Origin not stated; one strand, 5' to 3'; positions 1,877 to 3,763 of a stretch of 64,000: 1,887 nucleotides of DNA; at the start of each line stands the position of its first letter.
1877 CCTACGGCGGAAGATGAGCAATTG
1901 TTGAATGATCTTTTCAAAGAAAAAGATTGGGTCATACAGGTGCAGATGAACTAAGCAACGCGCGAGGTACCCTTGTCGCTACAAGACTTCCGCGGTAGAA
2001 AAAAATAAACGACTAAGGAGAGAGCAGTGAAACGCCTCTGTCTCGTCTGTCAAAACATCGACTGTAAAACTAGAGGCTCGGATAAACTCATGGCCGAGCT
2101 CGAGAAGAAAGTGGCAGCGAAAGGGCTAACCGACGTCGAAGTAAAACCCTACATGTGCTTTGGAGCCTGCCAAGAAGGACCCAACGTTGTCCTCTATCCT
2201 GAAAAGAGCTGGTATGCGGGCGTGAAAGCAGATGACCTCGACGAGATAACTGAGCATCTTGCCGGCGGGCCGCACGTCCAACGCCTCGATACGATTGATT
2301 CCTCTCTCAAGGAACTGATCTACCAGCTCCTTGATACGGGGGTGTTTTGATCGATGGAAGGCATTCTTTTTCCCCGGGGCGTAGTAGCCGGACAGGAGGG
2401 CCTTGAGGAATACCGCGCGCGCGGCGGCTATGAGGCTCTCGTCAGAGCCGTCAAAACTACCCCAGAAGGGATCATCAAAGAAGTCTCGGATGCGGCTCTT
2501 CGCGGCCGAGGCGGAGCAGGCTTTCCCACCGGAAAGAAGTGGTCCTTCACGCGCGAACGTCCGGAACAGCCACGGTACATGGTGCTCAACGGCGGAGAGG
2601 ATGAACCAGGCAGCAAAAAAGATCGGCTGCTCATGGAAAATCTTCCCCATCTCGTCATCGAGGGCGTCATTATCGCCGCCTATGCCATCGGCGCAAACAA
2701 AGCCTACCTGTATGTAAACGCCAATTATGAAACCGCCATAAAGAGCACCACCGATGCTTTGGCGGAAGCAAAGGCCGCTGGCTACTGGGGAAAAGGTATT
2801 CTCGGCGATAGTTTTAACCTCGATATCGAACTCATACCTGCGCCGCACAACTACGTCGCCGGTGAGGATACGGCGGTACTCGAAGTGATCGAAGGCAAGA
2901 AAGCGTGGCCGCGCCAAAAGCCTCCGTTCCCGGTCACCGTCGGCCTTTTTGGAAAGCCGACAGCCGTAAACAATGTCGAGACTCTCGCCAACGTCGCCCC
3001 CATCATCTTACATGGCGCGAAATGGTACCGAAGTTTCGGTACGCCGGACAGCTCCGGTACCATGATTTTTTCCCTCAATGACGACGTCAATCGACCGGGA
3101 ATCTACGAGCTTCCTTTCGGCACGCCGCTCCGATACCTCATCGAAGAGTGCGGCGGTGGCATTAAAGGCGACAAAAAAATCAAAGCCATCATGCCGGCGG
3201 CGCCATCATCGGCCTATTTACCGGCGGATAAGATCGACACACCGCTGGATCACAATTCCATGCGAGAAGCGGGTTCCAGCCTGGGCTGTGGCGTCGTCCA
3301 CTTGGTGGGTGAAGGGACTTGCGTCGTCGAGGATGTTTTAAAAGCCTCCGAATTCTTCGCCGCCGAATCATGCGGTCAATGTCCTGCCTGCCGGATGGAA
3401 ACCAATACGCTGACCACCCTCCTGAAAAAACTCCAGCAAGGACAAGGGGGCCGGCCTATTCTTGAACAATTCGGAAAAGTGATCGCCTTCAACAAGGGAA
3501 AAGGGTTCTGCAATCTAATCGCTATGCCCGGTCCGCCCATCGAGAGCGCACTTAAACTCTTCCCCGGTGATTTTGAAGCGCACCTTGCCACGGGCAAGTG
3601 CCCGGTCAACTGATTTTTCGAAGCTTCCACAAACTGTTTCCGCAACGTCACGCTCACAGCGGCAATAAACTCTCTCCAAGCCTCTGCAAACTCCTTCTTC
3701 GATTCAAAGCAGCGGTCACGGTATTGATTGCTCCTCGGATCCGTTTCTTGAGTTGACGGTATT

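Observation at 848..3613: Short BoxB/PaaA-like diiron oxygenase coupled to a NuoE-like [2Fe-2S] ferredoxin and a NuoF-like flavoprotein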

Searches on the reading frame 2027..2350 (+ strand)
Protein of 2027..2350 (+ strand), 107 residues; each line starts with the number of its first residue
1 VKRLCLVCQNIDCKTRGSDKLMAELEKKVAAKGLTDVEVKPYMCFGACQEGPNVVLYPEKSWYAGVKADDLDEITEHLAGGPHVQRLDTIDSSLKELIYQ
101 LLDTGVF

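Call 3: search_protein_families(library=pfam, proteins=[window:2027-2350:+], max_evalue=0.01)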
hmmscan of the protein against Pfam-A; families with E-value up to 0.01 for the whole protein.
window:2027-2350:+ (107 aa): 2 families
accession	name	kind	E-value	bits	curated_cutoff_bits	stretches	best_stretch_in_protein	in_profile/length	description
PF01257.25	2Fe-2S_thioredx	-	5.7e-08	33.2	24.8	1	5-78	68-144/145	Thioredoxin-like [2Fe-2S] ferredoxin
PF07845.16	DUF1636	-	0.0084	17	31.6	1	14-62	18-67/117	Protein of unknown function (DUF1636)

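Call 4: search_protein_families(library=ncbifam, proteins=[window:2027-2350:+], max_evalue=0.01)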
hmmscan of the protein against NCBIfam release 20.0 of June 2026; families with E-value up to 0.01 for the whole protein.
window:2027-2350:+ (107 aa): 10 families
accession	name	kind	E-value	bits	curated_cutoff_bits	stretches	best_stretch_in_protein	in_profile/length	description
NF041612.1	fdxn_Clost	equivalog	9.5e-13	48.6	150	1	13-87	24-100/102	2Fe-2S ferredoxin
NF041613.1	fdxn_Azotob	equivalog_domain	5.3e-09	36.3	195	1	13-84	24-98/107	2Fe-2S ferredoxin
TIGR01958.1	nuoE_fam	subfamily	3.3e-08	33.8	142.4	1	7-78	73-147/148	NADH-quinone oxidoreductase subunit NuoE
NF005725.0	PRK07539.1-5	equivalog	1.6e-05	24.7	220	1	4-78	94-171/174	NADH-quinone oxidoreductase subunit NuoE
NF005722.0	PRK07539.1-2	equivalog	2.5e-05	24.4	141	1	4-76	79-154/157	NADH-quinone oxidoreductase subunit NuoE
NF004638.0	PRK05988.1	equivalog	0.00016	21.5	198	1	7-76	83-155/159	formate dehydrogenase subunit gamma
NF005724.0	PRK07539.1-4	equivalog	0.00024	21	280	1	6-83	97-177/240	NADH-quinone oxidoreductase subunit NuoE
NF005747.0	PRK07571.1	equivalog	0.00053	19.7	224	1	4-56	91-148/173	bidirectional hydrogenase complex protein HoxE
NF009040.0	PRK12373.1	equivalog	0.0064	16.3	514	1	7-82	95-173/400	NADH-quinone oxidoreductase subunit E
NF005723.0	PRK07539.1-3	equivalog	0.0094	15.8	226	0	7-78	81-156/158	NADH-quinone oxidoreductase subunit NuoE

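Call 26: search_solved_structures(query=window:2027-2350:+, max_evalue=0.01, show_alignments=2)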
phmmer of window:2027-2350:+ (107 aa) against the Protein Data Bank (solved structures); distinct sequences matched with E-value up to 0.01: 25.
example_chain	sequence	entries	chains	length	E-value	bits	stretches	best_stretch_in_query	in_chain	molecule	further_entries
7q4v_B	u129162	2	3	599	1.7e-12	50.3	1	5-87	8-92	Iron hydrogenase HydB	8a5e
1f37_A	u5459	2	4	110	7e-12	48.3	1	12-87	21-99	FERREDOXIN [2FE-2S] | [2Fe-2S] ferredoxin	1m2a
7t2r_B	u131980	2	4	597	2.6e-11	46.5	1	5-97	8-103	NiFe hydrogenase subunit B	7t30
1m2b_A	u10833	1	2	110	1.8e-10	43.8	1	12-87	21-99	[2Fe-2S] ferredoxin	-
1m2d_A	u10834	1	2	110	1.8e-10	43.8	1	12-87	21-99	[2Fe-2S] ferredoxin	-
9mqx_B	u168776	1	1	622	4.7e-07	32.8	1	6-88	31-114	NADH:ubiquinone oxidoreductase, NADH-binding (51 kD) subunit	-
5abr_A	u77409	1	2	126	2.7e-05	27.2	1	13-87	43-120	FERREDOXIN, 2FE-2S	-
8a6t_B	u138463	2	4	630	0.00011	25.2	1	34-77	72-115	Electron bifurcating hydrogenase subunit HydB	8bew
5xtb_O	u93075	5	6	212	0.00091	22.2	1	6-81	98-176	NADH dehydrogenase [ubiquinone] flavoprotein 2, mitochondrial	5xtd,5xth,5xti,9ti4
9cwt_O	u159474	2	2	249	0.0012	21.8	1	6-81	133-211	NADH dehydrogenase [ubiquinone] flavoprotein 2, mitochondrial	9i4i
8a6t_C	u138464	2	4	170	0.0014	21.6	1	4-73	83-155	Electron bifurcating hydrogenase subunit HydC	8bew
7p5h_B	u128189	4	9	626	0.0026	20.8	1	38-107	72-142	Fe-hydrogenase, subunit beta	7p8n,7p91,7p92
7zd6_2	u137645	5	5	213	0.0047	20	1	6-81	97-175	NADH dehydrogenase [ubiquinone] flavoprotein 2, mitochondrial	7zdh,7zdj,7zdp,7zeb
9w2u_E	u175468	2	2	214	0.0047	19.9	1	6-81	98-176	NADH dehydrogenase [ubiquinone] flavoprotein 2, mitochondrial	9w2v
5ldw_E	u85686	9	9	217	0.0049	19.9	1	6-81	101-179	NADH dehydrogenase [ubiquinone] flavoprotein 2, mitochondrial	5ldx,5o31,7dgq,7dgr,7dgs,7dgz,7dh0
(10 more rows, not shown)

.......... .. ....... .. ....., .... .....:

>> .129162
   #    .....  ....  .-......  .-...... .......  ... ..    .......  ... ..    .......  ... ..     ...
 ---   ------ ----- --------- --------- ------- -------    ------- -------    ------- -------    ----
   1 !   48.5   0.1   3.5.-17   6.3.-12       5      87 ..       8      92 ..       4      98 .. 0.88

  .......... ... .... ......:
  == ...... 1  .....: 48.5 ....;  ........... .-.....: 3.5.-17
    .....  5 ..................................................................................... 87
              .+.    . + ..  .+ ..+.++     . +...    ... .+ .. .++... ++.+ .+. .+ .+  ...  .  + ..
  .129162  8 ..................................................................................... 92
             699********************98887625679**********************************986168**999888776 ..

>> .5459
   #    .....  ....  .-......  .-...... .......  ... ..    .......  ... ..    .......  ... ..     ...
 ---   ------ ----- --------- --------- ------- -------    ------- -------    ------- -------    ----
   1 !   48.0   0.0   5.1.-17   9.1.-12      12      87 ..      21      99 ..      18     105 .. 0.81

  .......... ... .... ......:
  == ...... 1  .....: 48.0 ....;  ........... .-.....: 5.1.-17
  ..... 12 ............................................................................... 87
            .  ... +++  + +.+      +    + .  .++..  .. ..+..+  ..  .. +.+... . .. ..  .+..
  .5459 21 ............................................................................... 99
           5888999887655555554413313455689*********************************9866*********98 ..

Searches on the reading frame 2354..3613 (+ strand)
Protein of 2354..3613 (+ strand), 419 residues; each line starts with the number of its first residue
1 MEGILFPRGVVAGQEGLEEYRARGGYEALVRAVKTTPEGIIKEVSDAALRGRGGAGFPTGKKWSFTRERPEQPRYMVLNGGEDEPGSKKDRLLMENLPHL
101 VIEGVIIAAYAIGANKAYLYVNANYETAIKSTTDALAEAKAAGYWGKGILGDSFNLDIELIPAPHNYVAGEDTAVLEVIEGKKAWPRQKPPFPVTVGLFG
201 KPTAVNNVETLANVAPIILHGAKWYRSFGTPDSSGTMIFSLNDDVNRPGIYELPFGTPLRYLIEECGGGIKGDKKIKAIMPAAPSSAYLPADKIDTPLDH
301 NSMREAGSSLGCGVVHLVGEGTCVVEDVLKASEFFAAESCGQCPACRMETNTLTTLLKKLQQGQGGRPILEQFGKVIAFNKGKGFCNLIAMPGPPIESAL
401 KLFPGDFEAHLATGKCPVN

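Call 3: search_protein_families(library=pfam, proteins=[window:2354-3613:+], max_evalue=0.01)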
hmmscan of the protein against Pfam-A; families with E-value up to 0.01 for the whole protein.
window:2354-3613:+ (419 aa): 4 families
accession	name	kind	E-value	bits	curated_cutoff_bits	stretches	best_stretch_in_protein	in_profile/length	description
PF01512.22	Complex1_51K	-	1.7e-44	151.8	31.2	1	44-215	1-149/150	Nuo51 FMN-binding domain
PF10589.14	NADH_4Fe-4S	-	2.3e-15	56.7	23.5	1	330-410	5-85/85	NADH-ubiquinone oxidoreductase-F iron-sulfur binding region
PF10531.15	SLBB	-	2.4e-08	34.1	27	1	245-272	8-35/55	SLBB domain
PF22461.2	SLBB_2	-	0.0065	17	27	0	244-290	8-56/79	SLBB domain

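Call 4: search_protein_families(library=ncbifam, proteins=[window:2354-3613:+], max_evalue=0.01)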
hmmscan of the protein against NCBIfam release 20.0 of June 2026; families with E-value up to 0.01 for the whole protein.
window:2354-3613:+ (419 aa): 6 families
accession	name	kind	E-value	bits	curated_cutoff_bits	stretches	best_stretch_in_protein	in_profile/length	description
TIGR01959.1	nuoF_fam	equivalog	3.6e-127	424.2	558.65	1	15-410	12-409/410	NADH-quinone oxidoreductase subunit NuoF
NF008436.0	PRK11278.1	equivalog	5.4e-101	338.7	749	1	17-412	27-427/448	NADH-quinone oxidoreductase subunit NuoF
NF010120.0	PRK13596.1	equivalog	4.8e-100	335.1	389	1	15-410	18-416/433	NADH-quinone oxidoreductase subunit NuoF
TIGR01945.1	rnfC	subfamily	1.2e-16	60.3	245.95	1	27-276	111-324/435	RnfABCDGE type electron transport complex subunit C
NF003454.1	PRK05035.1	equivalog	8.2e-15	54.3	345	1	33-280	119-329/556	electron transport complex subunit RsxC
TIGR04481.1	PR_assoc_PrdC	equivalog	3.5e-11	42.6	490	1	38-268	74-270/425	proline reductase-associated electron transfer protein PrdC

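Call 25: search_solved_structures(query=window:2354-3613:+, max_evalue=1e-20)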
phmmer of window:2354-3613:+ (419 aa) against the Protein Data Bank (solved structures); distinct sequences matched with E-value up to 1e-20: 61 (the best 60 are shown).
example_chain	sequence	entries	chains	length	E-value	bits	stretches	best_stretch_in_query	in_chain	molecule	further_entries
9n5u_B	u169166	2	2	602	4.9e-103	348.8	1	13-418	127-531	NfnB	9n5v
9fe7_B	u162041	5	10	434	1.3e-99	337.5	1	15-410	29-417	NADH-quinone oxidoreductase subunit F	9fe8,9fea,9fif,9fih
7q5y_C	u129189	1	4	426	1.4e-99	337.4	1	15-410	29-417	NADH-quinone oxidoreductase subunit F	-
6hl2_B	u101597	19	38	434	1.5e-99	337.3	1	15-410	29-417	NADH-quinone oxidoreductase subunit F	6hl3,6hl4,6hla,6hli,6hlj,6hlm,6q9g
6q9c_B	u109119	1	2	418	1.9e-99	337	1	15-410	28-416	NADH-quinone oxidoreductase subunit F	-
6r7p_B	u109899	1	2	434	3.7e-99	336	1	15-410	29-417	NADH-quinone oxidoreductase subunit F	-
6q9k_B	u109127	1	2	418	4.7e-99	335.7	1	15-410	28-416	NADH-quinone oxidoreductase subunit F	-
9fii_B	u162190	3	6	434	5.2e-99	335.5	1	15-410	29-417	NADH-quinone oxidoreductase subunit F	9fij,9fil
9bov_B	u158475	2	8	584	8.6e-99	334.8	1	14-418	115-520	NADH dehydrogenase (Quinone)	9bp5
8e9g_F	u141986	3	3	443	8.7e-99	334.8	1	17-418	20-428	NADH-quinone oxidoreductase subunit F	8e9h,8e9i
7t2r_B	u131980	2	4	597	1.7e-98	333.8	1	14-418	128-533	NiFe hydrogenase subunit B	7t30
9fdj_B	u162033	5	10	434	1.7e-98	333.8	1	15-410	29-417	NADH-quinone oxidoreductase subunit F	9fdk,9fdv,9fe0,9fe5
2fug_1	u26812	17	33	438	3.6e-98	332.8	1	13-418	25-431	NADH-quinone oxidoreductase chain 1 | NADH-QUINONE OXIDOREDUCTASE SUBUNIT 1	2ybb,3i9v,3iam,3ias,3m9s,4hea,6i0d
7q4v_B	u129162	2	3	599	4.5e-98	332.4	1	11-418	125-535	Iron hydrogenase HydB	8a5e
8oh5_B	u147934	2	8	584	1e-97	331.3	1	12-418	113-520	NAD-reducing hydrogenase subunit HoxF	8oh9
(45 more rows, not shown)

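Call 42: find_related_loci(query=window:2354-3613:+, collection=genome_contigs, flank=6000)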
Query window:2354-3613:+ (419 aa) in genome_contigs; peptide patterns used: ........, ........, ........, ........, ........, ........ (x = any residue, [..] = any of these).
600 stretches matched a pattern (row limit reached: there are more); 593 encode a relative of the query (tblastn E <= 1e-3); the best 80 are kept; 80 distinct loci.
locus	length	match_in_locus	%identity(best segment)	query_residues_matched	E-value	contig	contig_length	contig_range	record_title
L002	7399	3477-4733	84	1-419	0e+0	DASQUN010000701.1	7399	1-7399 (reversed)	MAG TPA_asm: Candidatus Udaeobacter sp. isolate SMAG_U10962 k141_530953, whole genome shotgun sequence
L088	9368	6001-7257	84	1-419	0e+0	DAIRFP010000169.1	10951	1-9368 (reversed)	MAG TPA_asm: Thermodesulfobacteriota bacterium isolate CTOTU25984 NODE_1629_length_10951_cov_6.492015, whole genome shot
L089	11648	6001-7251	79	1-419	0e+0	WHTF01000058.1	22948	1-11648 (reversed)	MAG: Deltaproteobacteria bacterium isolate Dino_bin29 NODE_58_length_22948_cov_152.993885, whole genome shotgun sequence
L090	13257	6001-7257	81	1-419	0e+0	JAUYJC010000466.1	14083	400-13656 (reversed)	MAG: Deltaproteobacteria bacterium isolate C24_metabat.bin.121_sub C24_k141_1084685, whole genome shotgun sequence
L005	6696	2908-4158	80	1-417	0e+0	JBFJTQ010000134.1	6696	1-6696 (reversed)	MAG: Candidatus Binatia bacterium isolate Mix_sand19.2022.05.D.23 k141_1668642_length_6696_cov_8.0000, whole genome shot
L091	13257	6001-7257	73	1-419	0e+0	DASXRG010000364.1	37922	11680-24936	MAG TPA_asm: Candidatus Binatia bacterium isolate SMAG_U4633 k141_1213828, whole genome shotgun sequence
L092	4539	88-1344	78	1-419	0e+0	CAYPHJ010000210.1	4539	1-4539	MAG TPA_asm: uncultured Syntrophobacteraceae bacterium isolate SRP217488_co1_39 genome assembly, contig: NODE_23110_leng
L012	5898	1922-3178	74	1-419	0e+0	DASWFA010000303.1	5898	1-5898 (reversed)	MAG TPA_asm: Candidatus Binatia bacterium isolate SMAG_U2777 k141_1332660, whole genome shotgun sequence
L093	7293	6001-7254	71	1-417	0e+0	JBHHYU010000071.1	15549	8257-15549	MAG: Candidatus Binatia bacterium isolate Maj_2_bin.31 NODE_1962_length_15549_cov_11.760294, whole genome shotgun sequen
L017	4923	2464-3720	72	1-419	0e+0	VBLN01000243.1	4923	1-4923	MAG: Deltaproteobacteria bacterium isolate DP_36 14_1009_16_40cm_scaffold_95565, whole genome shotgun sequence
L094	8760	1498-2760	73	1-419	0e+0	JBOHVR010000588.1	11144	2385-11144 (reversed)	MAG: Candidatus Binatia bacterium isolate M3-S_metawrap_bin.270 k127_1768597, whole genome shotgun sequence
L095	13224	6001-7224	65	1-407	0e+0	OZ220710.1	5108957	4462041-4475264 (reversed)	MAG: Thermodesulfobacteriota bacterium isolate dce1034a-8f23-488c-aa07-39e6c80a0035 genome assembly, chromosome: 1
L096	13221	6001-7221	64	1-407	0e+0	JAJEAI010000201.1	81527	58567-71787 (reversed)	MAG: Candidatus Binatia bacterium isolate jk18x7bins.45 k141_294465, whole genome shotgun sequence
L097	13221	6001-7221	62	1-407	9e-176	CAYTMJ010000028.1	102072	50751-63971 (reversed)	MAG TPA_asm: uncultured Syntrophobacterales bacterium isolate SRP092796_co2_734 genome assembly, contig: k141_833649, wh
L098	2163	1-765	86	165-419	2e-161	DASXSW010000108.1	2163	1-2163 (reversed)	MAG TPA_asm: Candidatus Binatia bacterium isolate SMAG_U4676 k141_1949915, whole genome shotgun sequence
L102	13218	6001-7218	41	15-419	3e-105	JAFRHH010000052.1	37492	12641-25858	MAG: Clostridia bacterium isolate RGIG2469 Goat_Jejunum-2__c188548, whole genome shotgun sequence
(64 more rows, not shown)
